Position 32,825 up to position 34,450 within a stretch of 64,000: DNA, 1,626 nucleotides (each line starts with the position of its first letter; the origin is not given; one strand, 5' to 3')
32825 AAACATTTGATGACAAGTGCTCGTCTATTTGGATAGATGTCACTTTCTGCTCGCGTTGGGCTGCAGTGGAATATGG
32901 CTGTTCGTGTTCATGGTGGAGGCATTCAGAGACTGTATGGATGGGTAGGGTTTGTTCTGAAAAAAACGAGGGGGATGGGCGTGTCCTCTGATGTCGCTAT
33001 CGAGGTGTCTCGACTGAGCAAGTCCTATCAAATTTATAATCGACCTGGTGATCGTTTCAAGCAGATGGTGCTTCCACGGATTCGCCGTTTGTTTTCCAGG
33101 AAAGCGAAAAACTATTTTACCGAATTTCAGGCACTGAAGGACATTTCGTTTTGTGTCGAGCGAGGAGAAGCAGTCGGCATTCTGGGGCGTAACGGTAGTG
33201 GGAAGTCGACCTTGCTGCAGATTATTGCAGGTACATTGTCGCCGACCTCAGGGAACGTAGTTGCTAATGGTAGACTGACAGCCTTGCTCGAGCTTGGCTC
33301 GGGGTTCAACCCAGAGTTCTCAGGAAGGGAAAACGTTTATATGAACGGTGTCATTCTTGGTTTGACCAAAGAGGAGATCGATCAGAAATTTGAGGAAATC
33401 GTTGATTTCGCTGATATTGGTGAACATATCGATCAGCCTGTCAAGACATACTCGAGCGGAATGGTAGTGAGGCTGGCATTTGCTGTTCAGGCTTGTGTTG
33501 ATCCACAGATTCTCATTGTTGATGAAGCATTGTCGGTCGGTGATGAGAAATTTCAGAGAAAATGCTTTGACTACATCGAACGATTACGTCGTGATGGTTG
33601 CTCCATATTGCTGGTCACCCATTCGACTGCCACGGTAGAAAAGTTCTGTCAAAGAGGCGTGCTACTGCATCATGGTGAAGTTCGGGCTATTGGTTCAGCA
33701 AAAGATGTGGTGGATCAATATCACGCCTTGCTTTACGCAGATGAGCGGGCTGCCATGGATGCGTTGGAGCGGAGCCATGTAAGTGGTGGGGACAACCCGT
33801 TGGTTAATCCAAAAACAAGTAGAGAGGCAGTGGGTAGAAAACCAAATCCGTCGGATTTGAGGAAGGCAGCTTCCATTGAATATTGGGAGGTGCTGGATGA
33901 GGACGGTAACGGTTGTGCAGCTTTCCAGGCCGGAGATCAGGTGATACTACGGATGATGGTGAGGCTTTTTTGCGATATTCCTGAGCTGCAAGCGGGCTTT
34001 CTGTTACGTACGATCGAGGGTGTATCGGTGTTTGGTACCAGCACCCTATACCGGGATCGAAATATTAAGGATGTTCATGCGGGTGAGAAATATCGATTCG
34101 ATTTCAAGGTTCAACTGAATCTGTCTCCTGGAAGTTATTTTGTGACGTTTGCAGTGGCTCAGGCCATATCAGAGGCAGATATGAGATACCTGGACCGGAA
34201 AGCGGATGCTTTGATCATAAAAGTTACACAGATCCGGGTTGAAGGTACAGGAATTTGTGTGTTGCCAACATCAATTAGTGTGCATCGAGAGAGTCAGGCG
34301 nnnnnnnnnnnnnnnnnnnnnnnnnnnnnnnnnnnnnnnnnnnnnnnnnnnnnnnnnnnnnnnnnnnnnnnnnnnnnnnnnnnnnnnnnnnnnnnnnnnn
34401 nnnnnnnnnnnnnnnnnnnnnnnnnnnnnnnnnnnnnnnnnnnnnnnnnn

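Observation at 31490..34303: Tandem Wzt ATPases with near-identical NBDs but unrelated C-terminal domains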

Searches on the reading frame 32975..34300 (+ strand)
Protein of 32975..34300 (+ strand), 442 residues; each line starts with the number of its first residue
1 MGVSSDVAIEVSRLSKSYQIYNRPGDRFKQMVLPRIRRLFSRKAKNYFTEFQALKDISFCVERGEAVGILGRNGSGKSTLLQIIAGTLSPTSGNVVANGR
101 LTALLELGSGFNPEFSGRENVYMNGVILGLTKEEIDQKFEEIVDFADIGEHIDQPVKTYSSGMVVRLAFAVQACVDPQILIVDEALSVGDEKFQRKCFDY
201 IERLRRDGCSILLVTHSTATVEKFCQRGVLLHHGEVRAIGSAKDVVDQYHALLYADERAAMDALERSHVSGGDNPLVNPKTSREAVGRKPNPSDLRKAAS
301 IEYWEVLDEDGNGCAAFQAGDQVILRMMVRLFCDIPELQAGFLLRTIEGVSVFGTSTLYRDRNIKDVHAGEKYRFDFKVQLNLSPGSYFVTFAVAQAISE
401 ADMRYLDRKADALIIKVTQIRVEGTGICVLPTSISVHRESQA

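Call 4: search_protein_families(library=pfam, proteins=[window:32975-34300:+], max_evalue=0.01)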
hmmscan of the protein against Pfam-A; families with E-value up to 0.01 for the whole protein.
window:32975-34300:+ (442 aa): 6 families
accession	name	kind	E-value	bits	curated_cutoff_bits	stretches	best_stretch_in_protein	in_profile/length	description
PF14524.12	Wzt_C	-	6.2e-26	91.5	30.4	1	297-427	8-140/143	Wzt C-terminal domain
PF00005.33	ABC_tran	-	4.6e-23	82.8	25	1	54-186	1-136/137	ABC transporter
PF02463.25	SMC_N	-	5.1e-05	23.2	40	0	66-103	26-63/220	RecF/RecN/SMC N terminal domain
PF13304.12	AAA_21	-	0.00037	21.1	27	1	68-97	3-26/304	AAA domain, putative AbiEii toxin, Type IV TA system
PF13555.12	AAA_29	-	0.00052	20.2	27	1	62-92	20-50/61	P-loop containing region of AAA domain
PF13476.12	AAA_23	-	0.0016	19.5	27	1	57-90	15-45/201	AAA domain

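Call 10: find_homologous_proteins(query=window:32975-34300:+, max_evalue=1e-10)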
Query window:32975-34300:+ (442 aa): 8000 proteins with E <= 1e-10 among 8000 candidates; the best 120 are listed.
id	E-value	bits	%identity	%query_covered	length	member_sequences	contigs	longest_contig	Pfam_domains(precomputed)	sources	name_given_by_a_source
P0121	1.1e-291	985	100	100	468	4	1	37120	PF14524.13,PF00005.34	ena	-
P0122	2.1e-192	658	68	99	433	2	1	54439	PF14524.13,PF00005.34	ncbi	-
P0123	4.6e-191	653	68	96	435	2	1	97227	PF14524.13,PF00005.34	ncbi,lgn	-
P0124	1.0e-182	626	65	98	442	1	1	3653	PF14524.13,PF00005.34,PF02463.26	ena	-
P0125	7.6e-174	597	63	98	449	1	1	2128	PF14524.13,PF00005.34,PF02463.26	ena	-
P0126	1.1e-165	570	59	98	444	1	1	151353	PF14524.13,PF00005.34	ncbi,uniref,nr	ncbi:ABC transporter ATP-binding protein [Vandammella animalimorsus]|uniref:Teichoic acid ABC transp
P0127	1.1e-165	570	61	99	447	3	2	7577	PF14524.13,PF00005.34,PF02463.26,PF13304.13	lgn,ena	-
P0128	1.9e-165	569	59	98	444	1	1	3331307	PF14524.13,PF00005.34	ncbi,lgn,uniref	ncbi:ABC transporter ATP-binding protein [Vandammella animalimorsus]|uniref:ABC transporter ATP-bind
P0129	4.1e-165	568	59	99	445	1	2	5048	PF14524.13,PF00005.34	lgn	-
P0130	6.5e-165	567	60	99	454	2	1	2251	PF14524.13,PF00005.34,PF02463.26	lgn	-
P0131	1.2e-163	563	59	98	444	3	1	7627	PF14524.13,PF00005.34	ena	-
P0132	2.2e-163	562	58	99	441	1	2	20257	PF14524.13,PF00005.34,PF02463.26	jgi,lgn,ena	jgi:lipopolysaccharide transport system ATP-binding protein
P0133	3.8e-163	561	60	98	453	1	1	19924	PF14524.13,PF00005.34,PF02463.26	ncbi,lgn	-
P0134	4.7e-163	561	58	98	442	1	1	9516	PF14524.13,PF00005.34,PF02463.26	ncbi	-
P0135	4.8e-163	561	57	99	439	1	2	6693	PF14524.13,PF00005.34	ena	-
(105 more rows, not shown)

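Call 11: find_encoding_contigs(protein=P0121, flank=10000, max_places=3)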
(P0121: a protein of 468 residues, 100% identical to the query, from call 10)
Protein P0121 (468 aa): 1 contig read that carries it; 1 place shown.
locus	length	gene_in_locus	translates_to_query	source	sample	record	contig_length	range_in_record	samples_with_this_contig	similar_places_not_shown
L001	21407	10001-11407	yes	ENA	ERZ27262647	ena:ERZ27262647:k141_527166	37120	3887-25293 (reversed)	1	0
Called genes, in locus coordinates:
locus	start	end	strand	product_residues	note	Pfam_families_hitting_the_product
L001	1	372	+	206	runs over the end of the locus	PF00163:Ribosomal_S4, PF01479:S4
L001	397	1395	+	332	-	PF01193:RNA_pol_L, PF01000:RNA_pol_A_bac, PF03118:RNA_pol_A_CTD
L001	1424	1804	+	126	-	PF01196:Ribosomal_L17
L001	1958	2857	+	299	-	PF00126:HTH_1, PF12849:PBP_like_2 (weak), PF03466:LysR_substrate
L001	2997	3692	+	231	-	PF01209:Ubie_methyltran, PF13489:Methyltransf_23, PF13649:Methyltransf_25, PF13847:Methyltransf_31, PF08241:Methyltransf_11, PF08242:Methyltransf_12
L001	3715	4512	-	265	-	PF02649:GCHY-1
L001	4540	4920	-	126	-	PF01242:PTPS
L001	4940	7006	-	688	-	PF13292:DXP_synthase_N, PF02779:Transket_pyr, PF02780:Transketolase_C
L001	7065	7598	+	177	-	-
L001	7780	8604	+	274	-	PF01061:ABC2_membrane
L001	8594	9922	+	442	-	PF00005:ABC_tran, PF13304:AAA_21 (faint), PF14524:Wzt_C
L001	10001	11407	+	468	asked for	PF00005:ABC_tran, PF14524:Wzt_C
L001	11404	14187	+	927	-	PF13439:Glyco_transf_4, PF13477:Glyco_trans_4_2 (weak), PF13579:Glyco_trans_4_4, PF00534:Glycos_transf_1 (weak), PF13692:Glyco_trans_1_4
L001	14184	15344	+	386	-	-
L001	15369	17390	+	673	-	PF00884:Sulfatase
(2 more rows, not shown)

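Call 12: find_encoding_contigs(protein=P0122, flank=10000, max_places=3)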
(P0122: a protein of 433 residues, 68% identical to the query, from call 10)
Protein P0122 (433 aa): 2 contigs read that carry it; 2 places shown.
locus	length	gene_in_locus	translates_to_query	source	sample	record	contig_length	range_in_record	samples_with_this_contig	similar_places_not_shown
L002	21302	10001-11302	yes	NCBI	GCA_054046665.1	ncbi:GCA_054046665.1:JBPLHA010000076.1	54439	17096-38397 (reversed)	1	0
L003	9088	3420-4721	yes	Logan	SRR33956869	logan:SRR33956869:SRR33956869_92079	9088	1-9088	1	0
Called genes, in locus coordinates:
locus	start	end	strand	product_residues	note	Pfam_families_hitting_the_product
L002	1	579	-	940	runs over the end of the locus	PF00005:ABC_tran (faint), PF02463:SMC_N (faint), PF13191:AAA_16 (faint), PF13555:AAA_29 (faint), PF20703:nSTAND1 (faint), PF17760:UvrA_inter, PF17755:UvrA_DNA-bind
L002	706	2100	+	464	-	PF00083:Sugar_tr (faint), PF07690:MFS_1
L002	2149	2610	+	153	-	PF00436:SSB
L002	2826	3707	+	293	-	PF00483:NTP_transferase, PF12804:NTP_transf_3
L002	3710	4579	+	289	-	PF01370:Epimerase, PF04321:RmlD_sub_bind, PF02719:Polysacc_synt_2, PF07993:NAD_binding_4 (weak), PF16363:GDP_Man_Dehyd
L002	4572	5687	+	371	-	PF01073:3Beta_HSD, PF01370:Epimerase, PF02719:Polysacc_synt_2, PF04321:RmlD_sub_bind, PF07993:NAD_binding_4, PF16363:GDP_Man_Dehyd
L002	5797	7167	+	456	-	PF03721:UDPG_MGDP_dh_N, PF00984:UDPG_MGDP_dh, PF03720:UDPG_MGDP_dh_C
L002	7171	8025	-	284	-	PF01370:Epimerase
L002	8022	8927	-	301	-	PF13641:Glyco_tranf_2_3, PF00535:Glycos_transf_2, PF13632:Glyco_trans_2_3 (weak)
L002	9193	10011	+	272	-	PF01061:ABC2_membrane, PF12698:ABC2_membrane_3 (weak)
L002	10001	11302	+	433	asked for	PF00005:ABC_tran, PF14524:Wzt_C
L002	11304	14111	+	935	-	PF13439:Glyco_transf_4, PF13477:Glyco_trans_4_2 (weak), PF13579:Glyco_trans_4_4, PF00534:Glycos_transf_1 (weak), PF13692:Glyco_trans_1_4 (weak)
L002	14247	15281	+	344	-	-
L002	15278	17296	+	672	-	PF00884:Sulfatase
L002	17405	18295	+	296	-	PF00953:Glycos_transf_4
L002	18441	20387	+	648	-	PF13727:CoA_binding_3, PF01073:3Beta_HSD (weak), PF01370:Epimerase, PF02719:Polysacc_synt_2, PF04321:RmlD_sub_bind, PF16363:GDP_Man_Dehyd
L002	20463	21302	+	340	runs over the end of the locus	PF00106:adh_short, PF01073:3Beta_HSD, PF01370:Epimerase, PF02719:Polysacc_synt_2, PF04321:RmlD_sub_bind, PF08659:KR (weak), PF13460:NAD_binding_10, PF16363:GDP_Man_Dehyd, +1 more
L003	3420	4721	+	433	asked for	PF00005:ABC_tran, PF14524:Wzt_C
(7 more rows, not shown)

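Call 19: search_solved_structures(query=window:32975-34300:+, max_evalue=0.001)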
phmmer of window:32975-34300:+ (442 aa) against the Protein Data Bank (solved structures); distinct sequences matched with E-value up to 0.001: 525 (the best 60 are shown).
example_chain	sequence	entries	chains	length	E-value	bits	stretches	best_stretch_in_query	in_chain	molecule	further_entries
8dku_A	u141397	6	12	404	1.3e-74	254.8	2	9-257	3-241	ABC transporter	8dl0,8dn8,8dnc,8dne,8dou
7k2t_A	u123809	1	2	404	3.4e-74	253.4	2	9-257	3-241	ABC transporter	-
6jbh_A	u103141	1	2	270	3.5e-62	213.8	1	8-266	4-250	TarH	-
6amx_A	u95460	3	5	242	4e-62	213.6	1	14-252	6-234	ABC transporter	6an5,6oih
6m96_A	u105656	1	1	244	6.8e-62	212.9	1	9-252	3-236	ABC transporter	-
7dd0_A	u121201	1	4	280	8.3e-59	202.7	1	12-253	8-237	Teichoic acids export ATP-binding protein TagH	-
9cfl_B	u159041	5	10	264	3.1e-49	171.2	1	6-254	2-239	Teichoic acids export ATP-binding protein TagH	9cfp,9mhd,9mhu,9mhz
9qfx_C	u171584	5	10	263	5e-48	167.2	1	17-255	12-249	ABC transporter ATP-binding protein | Probable o-antigen/lipopolysaccharide transport ATP-binding protein ABC transporter RfbE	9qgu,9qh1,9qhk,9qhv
9qhw_C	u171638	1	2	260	6.4e-48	166.8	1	17-251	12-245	ABC transporter ATP-binding protein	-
9qhj_C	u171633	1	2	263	1.3e-47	165.8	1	17-255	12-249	Probable o-antigen/lipopolysaccharide transport ATP-binding protein ABC transporter RfbE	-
9qhx_C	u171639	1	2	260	1.7e-47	165.5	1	17-251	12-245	ABC transporter ATP-binding protein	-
8tsi_A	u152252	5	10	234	7.1e-32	114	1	55-239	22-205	ABC transporter ATP-binding protein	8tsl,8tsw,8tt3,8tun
8tsh_A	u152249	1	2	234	1.8e-31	112.6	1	55-239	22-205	ABC transporter ATP-binding protein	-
7w01_A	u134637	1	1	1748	3.7e-31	111.6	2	51-248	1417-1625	Phospholipid-transporting ATPase ABCA3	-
7w02_A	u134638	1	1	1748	2.4e-30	108.9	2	51-248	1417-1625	Phospholipid-transporting ATPase ABCA3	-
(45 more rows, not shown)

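Call 27: find_encoding_contigs(protein=P0123, flank=10000, max_places=2)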
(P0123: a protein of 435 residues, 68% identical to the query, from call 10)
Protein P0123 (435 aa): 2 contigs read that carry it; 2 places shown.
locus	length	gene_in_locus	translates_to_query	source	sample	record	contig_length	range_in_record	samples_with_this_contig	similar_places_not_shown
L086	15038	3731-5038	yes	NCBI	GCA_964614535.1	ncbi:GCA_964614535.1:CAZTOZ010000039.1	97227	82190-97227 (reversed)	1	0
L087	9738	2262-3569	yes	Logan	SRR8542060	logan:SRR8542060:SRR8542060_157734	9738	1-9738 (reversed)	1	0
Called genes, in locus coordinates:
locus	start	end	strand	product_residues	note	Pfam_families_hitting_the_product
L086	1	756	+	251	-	?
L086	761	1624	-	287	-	PF01370:Epimerase, PF04321:RmlD_sub_bind (weak)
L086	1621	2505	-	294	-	PF00535:Glycos_transf_2, PF13641:Glyco_tranf_2_3, PF13632:Glyco_trans_2_3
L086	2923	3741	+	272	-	PF01061:ABC2_membrane, PF12698:ABC2_membrane_3 (weak)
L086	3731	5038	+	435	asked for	PF00005:ABC_tran, PF14524:Wzt_C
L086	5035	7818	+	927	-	PF13439:Glyco_transf_4, PF13579:Glyco_trans_4_4, PF13692:Glyco_trans_1_4 (weak), PF00534:Glycos_transf_1 (faint), PF13692:Glyco_trans_1_4 (weak)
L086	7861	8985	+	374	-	PF13579:Glyco_trans_4_4 (weak)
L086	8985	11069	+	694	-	PF00884:Sulfatase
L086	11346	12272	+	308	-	PF00953:Glycos_transf_4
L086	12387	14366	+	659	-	PF13727:CoA_binding_3, PF01370:Epimerase, PF02719:Polysacc_synt_2, PF04321:RmlD_sub_bind (weak), PF01073:3Beta_HSD (weak), PF16363:GDP_Man_Dehyd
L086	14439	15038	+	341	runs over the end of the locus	PF00106:adh_short, PF01073:3Beta_HSD, PF01370:Epimerase, PF02719:Polysacc_synt_2, PF04321:RmlD_sub_bind, PF08659:KR, PF13460:NAD_binding_10, PF16363:GDP_Man_Dehyd, +1 more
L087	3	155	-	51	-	?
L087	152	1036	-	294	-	PF00535:Glycos_transf_2, PF13641:Glyco_tranf_2_3, PF13632:Glyco_trans_2_3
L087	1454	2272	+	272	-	PF01061:ABC2_membrane, PF12698:ABC2_membrane_3 (weak)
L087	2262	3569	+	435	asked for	PF00005:ABC_tran, PF14524:Wzt_C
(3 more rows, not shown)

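Call 29: find_encoding_contigs(protein=P0124, flank=10000, max_places=2)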
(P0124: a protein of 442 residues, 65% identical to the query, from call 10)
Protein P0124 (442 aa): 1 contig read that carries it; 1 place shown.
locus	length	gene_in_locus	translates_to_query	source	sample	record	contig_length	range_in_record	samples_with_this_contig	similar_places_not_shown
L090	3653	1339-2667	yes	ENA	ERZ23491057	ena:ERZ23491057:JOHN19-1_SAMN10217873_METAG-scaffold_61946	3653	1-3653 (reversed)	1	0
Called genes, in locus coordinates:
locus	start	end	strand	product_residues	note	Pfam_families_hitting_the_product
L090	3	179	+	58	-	?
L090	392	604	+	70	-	-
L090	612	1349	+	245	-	PF01061:ABC2_membrane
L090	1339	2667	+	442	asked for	PF00005:ABC_tran, PF02463:SMC_N (faint), PF14524:Wzt_C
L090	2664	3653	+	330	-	?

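Call 38: search_protein_families(library=ncbifam, proteins=[window:32975-34300:+], max_evalue=0.001)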
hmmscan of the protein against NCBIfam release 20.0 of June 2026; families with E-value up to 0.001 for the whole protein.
window:32975-34300:+ (442 aa): 186 families (the best 25 are shown)
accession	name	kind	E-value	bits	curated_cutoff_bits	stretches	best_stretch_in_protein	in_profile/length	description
NF010065.0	PRK13545.1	equivalog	1.1e-69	235.6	538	1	10-258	6-243/549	teichoic acids export protein ATP-binding subunit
NF010066.0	PRK13546.1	equivalog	2.1e-56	191.2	320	1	6-254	2-239/264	teichoic acids export ABC transporter ATP-binding subunit TagH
NF050108.1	galactan_ABC_ATP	equivalog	2.2e-54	184.2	400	1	14-251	6-242/244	galactan export ABC transporter ATP-binding subunit Wzt/RfbE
TIGR01188.1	drrA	subfamily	1.3e-38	133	312.45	2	114-259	80-225/302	daunorubicin resistance ABC transporter, ATP-binding protein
TIGR04521.1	ECF_ATPase_2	equivalog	5.5e-30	104.4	330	2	126-252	111-239/279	energy-coupling factor transporter ATPase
NF007739.0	PRK10419.1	subfamily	1.7e-26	93.4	354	2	128-236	120-230/268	nickel ABC transporter ATP-binding protein NikE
TIGR01166.1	cbiO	subfamily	2.6e-26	92.3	211.8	2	50-100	4-54/190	cobalt ABC transporter, ATP-binding protein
NF010059.0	PRK13536.1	equivalog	4e-26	91.6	549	1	48-248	53-264/342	nodulation factor ABC transporter ATP-binding protein NodI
NF040933.2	ABC_arch_GlcV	equivalog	4.7e-26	91.5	450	2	126-256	109-240/357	glucose ABC transporter ATP-binding protein GlcV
TIGR01288.1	nodI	equivalog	5.8e-26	91.2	424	1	52-248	18-225/303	nodulation factor ABC transporter ATP-binding protein NodI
TIGR00968.1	3a0106s01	subfamily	7.7e-26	91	342.75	1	44-248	6-221/237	sulfate ABC transporter ATP-binding protein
TIGR04520.1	ECF_ATPase_1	equivalog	1.1e-25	90.5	315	2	129-252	107-230/269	energy-coupling factor transporter ATPase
TIGR02769.1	nickel_nikE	equivalog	5.2e-25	88.4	332.55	2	131-236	122-229/265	nickel import ATP-binding protein NikE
NF010060.0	PRK13537.1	equivalog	6.7e-25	87.6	521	1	43-247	20-235/314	nodulation factor ABC transporter ATP-binding protein NodI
NF033858.1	ABC2_perm_RbbA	equivalog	2.1e-24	85.5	1050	1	45-268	273-505/909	ribosome-associated ATPase/putative transporter RbbA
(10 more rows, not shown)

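Call 45: predict_structure(alignment_id=A3)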
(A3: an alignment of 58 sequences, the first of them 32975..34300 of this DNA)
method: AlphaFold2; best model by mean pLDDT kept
length: 442 residues; sequences in the alignment: 58
mean_pLDDT: 81.8   pTM: 0.54
mean pLDDT of the five models: 81.8, 80.8, 80.8, 80.8, 76.6
residues with pLDDT >= 90: 178; 70-90: 194; 50-70: 24; < 50: 46
segments of 3 or more residues with pLDDT < 50: 1-4, 258-264, 267-295
pLDDT, mean of each block of 10 residues (from residue 1): 69 94 85 85 84 95 95 90 89 94 67 87 83 91 88 87 81 84 74 84 90 87 92 95 92 60 46 31 28 58 92 87 96 95 84 89 94 97 87 89 84 75 59 93 52
secondary structure, 60 per line:
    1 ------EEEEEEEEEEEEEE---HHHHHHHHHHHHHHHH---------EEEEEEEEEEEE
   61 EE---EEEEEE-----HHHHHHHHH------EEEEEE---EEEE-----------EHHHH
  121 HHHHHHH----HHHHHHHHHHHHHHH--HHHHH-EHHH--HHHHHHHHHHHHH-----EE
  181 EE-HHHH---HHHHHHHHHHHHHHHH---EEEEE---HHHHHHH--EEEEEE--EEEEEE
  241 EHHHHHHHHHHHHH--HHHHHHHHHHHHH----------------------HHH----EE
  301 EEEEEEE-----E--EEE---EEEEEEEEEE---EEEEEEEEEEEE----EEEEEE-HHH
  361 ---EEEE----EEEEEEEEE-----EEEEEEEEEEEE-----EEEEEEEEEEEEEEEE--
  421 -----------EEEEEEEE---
elements in order: E7-20 H24-39 E49-62 E66-71 H77-85 E92-97 E101-104 H117-127 H132-146 H149-153 H161-173 E179-182 H184-187 H191-206 E210-214 H218-224 E227-232 E235-241 H242-254 H257-269 E299-307 E316-318 E322-331 E335-346 E351-356 E364-367 E372-380 E386-397 E403-418 E432-439
